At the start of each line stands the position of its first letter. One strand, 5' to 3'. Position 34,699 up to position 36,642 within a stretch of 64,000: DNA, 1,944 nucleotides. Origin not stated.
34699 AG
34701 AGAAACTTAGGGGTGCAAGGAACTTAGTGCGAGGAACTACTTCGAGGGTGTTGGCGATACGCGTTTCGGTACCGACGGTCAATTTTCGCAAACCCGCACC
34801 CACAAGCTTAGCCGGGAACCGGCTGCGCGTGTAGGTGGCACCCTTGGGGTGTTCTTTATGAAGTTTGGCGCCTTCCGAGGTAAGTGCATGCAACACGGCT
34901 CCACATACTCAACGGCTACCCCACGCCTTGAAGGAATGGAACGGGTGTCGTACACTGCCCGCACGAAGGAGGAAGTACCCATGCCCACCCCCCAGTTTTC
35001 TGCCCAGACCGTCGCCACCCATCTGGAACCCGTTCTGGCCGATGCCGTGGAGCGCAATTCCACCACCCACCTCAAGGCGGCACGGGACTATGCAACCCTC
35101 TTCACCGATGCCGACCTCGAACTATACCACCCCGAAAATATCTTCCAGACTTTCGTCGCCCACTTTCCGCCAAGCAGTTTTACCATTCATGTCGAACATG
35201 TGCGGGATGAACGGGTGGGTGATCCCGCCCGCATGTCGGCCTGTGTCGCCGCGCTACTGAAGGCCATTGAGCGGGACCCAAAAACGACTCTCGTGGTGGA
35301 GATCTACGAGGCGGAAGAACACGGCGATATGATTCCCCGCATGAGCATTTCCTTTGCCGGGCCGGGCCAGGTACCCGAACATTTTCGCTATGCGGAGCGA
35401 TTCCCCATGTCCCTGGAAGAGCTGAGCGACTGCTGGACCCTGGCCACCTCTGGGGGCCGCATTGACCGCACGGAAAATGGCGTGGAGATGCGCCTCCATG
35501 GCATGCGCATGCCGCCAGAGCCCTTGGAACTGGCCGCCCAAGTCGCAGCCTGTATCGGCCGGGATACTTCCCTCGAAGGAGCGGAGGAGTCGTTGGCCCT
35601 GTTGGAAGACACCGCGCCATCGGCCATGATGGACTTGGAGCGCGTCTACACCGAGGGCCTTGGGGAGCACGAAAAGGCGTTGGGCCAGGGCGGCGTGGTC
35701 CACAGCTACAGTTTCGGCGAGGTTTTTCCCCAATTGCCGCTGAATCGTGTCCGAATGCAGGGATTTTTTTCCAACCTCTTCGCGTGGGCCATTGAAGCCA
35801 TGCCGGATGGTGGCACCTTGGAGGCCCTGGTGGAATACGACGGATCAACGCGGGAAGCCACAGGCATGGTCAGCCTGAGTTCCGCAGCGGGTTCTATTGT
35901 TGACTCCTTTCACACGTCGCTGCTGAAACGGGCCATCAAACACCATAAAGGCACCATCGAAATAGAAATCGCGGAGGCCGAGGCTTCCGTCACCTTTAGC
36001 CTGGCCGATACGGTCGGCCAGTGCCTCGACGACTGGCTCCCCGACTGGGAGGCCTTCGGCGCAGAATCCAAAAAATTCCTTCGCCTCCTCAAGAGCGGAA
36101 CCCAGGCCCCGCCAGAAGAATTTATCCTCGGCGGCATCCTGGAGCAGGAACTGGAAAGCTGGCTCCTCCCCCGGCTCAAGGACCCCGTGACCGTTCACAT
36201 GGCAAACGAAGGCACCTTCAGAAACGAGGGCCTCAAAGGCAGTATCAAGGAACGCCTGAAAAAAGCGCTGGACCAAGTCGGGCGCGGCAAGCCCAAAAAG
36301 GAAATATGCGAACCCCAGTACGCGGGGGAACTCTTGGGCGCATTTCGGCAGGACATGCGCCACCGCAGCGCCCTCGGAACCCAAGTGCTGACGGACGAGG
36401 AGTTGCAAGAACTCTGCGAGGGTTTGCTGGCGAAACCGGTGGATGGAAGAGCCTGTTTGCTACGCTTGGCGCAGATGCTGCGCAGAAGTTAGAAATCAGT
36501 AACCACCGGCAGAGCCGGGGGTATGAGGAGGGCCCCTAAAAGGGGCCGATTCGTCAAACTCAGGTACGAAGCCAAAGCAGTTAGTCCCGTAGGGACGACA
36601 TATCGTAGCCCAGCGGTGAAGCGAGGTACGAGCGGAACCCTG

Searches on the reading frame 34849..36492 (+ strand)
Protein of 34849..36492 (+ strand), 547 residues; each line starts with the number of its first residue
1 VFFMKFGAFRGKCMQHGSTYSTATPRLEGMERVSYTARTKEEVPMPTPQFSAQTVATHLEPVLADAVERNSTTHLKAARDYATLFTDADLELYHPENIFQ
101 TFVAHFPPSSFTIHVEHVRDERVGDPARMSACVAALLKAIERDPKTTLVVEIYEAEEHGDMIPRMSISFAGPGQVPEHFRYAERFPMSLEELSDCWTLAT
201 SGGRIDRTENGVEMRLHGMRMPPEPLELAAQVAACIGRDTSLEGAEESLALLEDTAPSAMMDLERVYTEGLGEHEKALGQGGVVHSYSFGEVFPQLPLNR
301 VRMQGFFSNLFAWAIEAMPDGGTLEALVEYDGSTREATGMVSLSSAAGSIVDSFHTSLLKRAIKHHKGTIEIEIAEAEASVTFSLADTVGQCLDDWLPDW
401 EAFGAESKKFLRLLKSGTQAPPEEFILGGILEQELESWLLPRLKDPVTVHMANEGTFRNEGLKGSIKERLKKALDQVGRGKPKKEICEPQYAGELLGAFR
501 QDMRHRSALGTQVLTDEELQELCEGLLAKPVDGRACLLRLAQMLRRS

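Call 21: search_protein_families(library=pfam, proteins=[window:34849-36492:+], max_evalue=0.01)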
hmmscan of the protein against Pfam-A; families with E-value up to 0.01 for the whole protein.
window:34849-36492:+ (547 aa): 0 families

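Call 78: search_solved_structures(query=window:34978-36492:+, max_evalue=1)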
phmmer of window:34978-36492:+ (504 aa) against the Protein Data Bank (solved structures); distinct sequences matched with E-value up to 1: 0.
